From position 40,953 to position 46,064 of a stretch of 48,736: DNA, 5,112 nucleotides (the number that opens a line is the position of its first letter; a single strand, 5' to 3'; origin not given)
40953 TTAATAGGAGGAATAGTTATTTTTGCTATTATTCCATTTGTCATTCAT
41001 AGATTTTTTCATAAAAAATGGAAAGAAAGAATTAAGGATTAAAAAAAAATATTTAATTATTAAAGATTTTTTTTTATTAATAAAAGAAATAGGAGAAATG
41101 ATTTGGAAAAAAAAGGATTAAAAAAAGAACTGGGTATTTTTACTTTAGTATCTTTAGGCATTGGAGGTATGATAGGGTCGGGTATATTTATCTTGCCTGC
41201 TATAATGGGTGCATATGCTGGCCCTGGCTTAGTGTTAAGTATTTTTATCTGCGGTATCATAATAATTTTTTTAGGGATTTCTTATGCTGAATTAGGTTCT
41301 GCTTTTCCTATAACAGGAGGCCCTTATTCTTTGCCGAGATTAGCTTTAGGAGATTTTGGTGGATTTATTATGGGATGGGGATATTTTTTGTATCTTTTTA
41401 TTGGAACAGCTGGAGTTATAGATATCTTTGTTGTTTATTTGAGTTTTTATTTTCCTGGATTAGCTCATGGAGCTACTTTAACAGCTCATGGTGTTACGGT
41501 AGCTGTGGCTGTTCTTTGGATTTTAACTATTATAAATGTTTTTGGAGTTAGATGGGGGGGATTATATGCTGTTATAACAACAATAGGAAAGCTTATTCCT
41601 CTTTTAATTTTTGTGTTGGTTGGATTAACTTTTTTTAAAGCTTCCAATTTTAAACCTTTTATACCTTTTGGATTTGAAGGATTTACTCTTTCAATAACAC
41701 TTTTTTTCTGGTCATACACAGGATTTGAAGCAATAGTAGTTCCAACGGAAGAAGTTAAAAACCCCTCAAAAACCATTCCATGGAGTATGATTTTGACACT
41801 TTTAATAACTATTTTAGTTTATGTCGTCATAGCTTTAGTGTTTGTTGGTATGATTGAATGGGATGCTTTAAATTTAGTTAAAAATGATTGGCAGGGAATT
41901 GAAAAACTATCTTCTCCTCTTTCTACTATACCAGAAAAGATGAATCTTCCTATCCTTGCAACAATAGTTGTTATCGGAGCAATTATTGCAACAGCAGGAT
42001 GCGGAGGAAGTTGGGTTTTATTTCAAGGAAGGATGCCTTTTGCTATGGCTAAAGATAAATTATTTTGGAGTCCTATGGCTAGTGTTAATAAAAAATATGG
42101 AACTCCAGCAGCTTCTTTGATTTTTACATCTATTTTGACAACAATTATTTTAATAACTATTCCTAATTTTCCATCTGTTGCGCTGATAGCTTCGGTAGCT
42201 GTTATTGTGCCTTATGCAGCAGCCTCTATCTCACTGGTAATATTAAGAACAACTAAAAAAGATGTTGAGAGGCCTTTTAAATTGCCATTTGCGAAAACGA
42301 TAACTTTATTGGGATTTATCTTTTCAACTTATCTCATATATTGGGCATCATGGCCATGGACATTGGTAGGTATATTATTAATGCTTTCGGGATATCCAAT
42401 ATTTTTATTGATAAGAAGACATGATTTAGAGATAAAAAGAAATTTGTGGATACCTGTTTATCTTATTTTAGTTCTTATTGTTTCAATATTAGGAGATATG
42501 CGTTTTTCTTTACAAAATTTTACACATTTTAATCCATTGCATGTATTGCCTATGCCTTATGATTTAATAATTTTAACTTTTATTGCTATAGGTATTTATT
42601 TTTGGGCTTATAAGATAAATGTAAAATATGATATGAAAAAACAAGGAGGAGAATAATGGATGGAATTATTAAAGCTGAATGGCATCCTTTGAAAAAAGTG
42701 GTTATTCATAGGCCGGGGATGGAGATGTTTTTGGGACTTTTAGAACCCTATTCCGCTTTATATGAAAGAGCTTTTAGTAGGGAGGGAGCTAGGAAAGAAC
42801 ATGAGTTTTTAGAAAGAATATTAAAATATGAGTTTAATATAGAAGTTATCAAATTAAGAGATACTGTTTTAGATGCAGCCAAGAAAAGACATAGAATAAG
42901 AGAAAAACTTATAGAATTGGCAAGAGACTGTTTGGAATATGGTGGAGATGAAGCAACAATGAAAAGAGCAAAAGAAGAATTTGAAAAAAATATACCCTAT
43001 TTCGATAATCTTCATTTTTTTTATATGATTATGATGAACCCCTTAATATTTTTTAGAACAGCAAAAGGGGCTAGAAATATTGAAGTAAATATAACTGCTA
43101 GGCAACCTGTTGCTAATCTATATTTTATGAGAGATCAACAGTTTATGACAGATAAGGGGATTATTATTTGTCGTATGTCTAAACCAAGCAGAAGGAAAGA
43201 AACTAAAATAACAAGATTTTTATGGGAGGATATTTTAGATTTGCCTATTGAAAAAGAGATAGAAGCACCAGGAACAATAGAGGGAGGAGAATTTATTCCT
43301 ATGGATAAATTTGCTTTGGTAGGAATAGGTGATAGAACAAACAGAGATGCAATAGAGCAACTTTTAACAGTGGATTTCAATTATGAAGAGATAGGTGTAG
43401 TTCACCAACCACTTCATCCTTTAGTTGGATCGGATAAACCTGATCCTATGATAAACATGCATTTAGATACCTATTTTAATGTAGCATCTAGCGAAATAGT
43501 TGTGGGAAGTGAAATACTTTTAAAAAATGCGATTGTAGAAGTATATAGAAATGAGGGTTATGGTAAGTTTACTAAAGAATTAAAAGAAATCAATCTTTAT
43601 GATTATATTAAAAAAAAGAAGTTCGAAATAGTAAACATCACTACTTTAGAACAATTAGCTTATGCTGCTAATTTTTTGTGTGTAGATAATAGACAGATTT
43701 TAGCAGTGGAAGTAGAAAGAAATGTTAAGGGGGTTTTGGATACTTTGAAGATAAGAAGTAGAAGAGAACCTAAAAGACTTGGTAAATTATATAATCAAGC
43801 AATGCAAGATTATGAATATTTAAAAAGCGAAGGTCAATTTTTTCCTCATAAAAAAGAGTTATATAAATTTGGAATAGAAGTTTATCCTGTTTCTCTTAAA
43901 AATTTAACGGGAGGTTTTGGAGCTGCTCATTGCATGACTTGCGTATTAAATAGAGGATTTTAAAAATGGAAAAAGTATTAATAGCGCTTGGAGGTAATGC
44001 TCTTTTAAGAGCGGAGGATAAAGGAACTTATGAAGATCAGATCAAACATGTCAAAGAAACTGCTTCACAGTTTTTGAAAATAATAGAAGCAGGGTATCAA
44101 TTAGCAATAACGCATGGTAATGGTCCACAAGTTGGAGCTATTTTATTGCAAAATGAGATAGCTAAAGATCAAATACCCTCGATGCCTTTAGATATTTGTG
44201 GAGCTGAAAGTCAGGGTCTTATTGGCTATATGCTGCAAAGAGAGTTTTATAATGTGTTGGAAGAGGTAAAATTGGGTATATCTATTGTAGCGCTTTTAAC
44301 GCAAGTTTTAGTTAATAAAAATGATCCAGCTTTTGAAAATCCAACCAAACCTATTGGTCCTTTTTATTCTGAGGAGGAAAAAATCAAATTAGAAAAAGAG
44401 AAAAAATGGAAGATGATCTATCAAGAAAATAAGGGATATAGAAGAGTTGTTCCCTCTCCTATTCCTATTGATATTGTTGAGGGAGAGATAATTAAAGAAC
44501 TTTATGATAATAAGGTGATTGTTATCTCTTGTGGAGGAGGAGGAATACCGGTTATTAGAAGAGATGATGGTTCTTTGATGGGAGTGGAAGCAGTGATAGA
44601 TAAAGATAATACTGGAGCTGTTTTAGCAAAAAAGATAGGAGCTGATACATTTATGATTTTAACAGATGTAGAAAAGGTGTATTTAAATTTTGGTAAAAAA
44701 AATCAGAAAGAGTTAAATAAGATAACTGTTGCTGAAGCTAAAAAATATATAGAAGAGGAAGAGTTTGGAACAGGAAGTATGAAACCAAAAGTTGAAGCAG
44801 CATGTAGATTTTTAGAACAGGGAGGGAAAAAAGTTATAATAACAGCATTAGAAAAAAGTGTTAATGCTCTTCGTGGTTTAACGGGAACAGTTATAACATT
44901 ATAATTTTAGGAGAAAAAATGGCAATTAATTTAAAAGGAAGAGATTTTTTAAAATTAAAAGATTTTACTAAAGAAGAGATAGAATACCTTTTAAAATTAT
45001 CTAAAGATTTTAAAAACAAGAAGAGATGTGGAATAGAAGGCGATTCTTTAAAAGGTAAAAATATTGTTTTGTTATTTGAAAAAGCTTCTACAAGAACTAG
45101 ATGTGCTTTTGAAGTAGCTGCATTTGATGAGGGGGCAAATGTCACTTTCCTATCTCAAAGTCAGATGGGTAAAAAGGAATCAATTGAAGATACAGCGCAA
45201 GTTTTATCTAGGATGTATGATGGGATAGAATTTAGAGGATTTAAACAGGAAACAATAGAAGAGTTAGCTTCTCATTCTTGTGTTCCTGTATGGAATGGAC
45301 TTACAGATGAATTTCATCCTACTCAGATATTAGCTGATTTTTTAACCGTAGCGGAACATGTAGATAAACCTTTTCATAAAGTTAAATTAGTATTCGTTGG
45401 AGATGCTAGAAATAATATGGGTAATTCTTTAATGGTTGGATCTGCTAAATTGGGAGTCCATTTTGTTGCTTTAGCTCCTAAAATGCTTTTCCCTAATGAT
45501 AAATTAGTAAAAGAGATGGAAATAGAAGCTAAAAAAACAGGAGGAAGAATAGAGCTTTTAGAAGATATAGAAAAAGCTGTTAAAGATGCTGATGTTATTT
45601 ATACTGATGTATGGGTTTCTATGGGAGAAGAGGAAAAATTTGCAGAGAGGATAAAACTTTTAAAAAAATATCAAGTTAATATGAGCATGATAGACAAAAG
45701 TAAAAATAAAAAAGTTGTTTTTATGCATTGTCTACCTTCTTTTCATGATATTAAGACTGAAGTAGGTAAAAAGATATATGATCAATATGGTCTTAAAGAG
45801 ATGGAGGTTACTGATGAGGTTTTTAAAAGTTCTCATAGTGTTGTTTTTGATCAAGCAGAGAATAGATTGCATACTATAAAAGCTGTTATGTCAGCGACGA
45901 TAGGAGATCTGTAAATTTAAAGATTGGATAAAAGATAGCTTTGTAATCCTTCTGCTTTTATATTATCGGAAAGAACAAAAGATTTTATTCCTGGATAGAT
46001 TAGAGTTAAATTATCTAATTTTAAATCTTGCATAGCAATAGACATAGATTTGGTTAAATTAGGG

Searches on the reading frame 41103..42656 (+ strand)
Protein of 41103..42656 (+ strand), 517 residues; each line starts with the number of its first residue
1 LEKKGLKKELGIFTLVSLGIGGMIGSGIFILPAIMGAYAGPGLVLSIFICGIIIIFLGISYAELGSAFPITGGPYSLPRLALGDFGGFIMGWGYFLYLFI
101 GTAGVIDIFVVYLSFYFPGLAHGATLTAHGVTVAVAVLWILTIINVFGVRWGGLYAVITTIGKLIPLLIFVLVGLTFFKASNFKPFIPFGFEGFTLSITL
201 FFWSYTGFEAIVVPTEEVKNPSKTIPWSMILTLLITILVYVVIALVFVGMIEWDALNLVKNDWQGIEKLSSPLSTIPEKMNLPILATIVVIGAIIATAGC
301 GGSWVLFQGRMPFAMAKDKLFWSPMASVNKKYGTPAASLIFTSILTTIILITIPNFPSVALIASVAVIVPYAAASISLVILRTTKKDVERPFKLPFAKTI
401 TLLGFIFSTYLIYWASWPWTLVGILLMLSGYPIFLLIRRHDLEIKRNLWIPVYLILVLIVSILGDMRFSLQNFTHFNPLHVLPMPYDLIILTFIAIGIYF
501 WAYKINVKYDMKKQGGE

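Call 44: search_protein_families(library=pfam, proteins=[window:41103-42656:+], max_evalue=0.01)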
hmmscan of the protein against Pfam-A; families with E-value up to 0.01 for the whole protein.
window:41103-42656:+ (517 aa): 4 families
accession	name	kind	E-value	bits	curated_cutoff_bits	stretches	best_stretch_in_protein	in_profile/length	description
PF13520.12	AA_permease_2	-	8.5e-58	196.7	27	1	10-418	1-407/427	Amino acid permease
PF00324.27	AA_permease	-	2.5e-43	148.9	24.6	1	16-474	3-465/470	Amino acid permease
PF03845.19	Spore_permease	-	0.00014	21.2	23.4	1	13-256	5-239/321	Spore germination protein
PF09773.14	Meckelin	-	0.0038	15.8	25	1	194-249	519-578/825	Meckelin (Transmembrane protein 67)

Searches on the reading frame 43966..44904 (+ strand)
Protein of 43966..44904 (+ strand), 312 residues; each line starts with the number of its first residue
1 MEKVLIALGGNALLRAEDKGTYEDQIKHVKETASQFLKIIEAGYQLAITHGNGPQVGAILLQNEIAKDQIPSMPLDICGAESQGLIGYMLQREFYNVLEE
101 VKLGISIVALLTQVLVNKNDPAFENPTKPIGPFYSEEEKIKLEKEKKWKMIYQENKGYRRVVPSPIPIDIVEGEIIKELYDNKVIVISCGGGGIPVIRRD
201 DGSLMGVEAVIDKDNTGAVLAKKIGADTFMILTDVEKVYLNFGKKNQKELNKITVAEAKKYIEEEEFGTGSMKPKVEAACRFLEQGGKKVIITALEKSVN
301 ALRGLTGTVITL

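Call 44: search_protein_families(library=pfam, proteins=[window:43966-44904:+], max_evalue=0.01)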
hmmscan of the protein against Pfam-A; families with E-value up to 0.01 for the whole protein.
window:43966-44904:+ (312 aa): 1 family
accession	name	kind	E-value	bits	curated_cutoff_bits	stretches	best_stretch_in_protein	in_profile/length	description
PF00696.33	AA_kinase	-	1.5e-29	103.8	24.9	1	3-293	2-233/234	Amino acid kinase family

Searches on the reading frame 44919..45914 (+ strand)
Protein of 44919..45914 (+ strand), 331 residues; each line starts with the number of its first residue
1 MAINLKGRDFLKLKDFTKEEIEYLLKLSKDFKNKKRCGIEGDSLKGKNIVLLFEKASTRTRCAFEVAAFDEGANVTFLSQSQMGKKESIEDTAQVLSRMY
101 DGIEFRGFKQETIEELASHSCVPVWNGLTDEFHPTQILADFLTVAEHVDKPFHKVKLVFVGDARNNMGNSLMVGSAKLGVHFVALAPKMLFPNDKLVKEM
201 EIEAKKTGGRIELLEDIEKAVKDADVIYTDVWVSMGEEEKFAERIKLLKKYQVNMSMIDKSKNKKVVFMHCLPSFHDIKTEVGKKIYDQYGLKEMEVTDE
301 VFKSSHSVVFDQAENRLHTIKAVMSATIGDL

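Call 44: search_protein_families(library=pfam, proteins=[window:44919-45914:+], max_evalue=0.01)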
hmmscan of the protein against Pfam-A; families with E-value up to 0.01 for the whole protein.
window:44919-45914:+ (331 aa): 2 families
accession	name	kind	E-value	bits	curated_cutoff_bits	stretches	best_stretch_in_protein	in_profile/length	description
PF00185.30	OTCace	-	1.1e-53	181.9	29.4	1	154-326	2-156/157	Aspartate/ornithine carbamoyltransferase, Asp/Orn binding domain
PF02729.26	OTCace_N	-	2.2e-48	164.5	29.9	1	8-146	1-148/148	Aspartate/ornithine carbamoyltransferase, carbamoyl-P binding domain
